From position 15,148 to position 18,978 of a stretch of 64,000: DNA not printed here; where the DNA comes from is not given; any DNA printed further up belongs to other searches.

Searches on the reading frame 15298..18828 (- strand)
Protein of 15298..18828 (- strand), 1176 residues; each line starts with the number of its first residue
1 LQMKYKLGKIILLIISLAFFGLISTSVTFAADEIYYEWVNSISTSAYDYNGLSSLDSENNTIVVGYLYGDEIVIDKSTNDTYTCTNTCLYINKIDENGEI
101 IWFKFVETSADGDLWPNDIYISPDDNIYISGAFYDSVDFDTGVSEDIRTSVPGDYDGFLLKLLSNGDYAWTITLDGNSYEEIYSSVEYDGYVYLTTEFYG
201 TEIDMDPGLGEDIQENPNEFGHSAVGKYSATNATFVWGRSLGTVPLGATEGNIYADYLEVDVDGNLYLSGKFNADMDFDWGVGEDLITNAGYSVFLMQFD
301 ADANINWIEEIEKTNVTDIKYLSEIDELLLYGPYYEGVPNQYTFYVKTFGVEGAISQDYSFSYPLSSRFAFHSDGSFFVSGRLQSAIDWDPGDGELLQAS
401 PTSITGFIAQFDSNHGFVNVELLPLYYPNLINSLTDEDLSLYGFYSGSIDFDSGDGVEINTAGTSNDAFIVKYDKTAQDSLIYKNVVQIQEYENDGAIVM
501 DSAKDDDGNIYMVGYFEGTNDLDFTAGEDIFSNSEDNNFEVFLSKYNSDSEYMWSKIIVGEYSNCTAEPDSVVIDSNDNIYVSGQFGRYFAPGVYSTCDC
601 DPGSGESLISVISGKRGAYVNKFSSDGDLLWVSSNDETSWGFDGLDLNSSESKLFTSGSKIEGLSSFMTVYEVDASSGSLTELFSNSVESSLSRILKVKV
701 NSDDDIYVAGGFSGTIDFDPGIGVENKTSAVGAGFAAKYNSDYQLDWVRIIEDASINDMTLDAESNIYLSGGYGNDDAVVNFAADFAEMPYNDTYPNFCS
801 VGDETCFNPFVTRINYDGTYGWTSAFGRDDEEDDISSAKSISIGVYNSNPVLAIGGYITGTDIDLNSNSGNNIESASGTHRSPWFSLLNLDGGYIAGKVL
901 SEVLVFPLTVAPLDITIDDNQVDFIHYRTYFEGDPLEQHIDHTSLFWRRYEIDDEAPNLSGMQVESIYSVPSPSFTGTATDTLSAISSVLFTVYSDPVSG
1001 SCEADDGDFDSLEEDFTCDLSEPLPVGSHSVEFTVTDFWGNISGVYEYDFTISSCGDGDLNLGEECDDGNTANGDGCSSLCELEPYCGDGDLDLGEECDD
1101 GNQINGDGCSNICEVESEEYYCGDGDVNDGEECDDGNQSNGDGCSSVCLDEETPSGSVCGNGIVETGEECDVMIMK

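Call 11: search_protein_families(library=pfam, proteins=[window:15298-18828:-], max_evalue=0.01)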
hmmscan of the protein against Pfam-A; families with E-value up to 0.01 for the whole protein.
window:15298-18828:- (1176 aa): 3 families
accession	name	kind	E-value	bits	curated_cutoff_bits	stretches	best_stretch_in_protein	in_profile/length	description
PF13948.11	DUF4215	-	2.1e-13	50.8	27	3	1081-1113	17-46/47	Domain of unknown function (DUF4215)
PF06739.17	SBBP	-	0.0018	18.6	20.5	0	568-584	14-30/38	Beta-propeller repeat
PF01436.27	NHL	-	0.0021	18.4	20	0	567-583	2-18/28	NHL repeat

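Call 65: search_protein_families(library=ncbifam, proteins=[window:15298-18828:-], max_evalue=0.001)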
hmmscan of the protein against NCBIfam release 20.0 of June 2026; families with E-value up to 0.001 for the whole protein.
window:15298-18828:- (1176 aa): 2 families
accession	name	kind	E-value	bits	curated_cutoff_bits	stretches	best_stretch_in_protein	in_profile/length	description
TIGR02232.1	myxo_disulf_rpt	repeat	3.7e-34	116.2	20.8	3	1054-1085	3-34/38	cysteine-rich acidic repeat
NF047494.1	Lepto_SBBP_lipo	equivalog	4.9e-15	55.2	400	2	528-591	92-153/466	SBBP repeat beta-propeller lipoprotein, LipL53 family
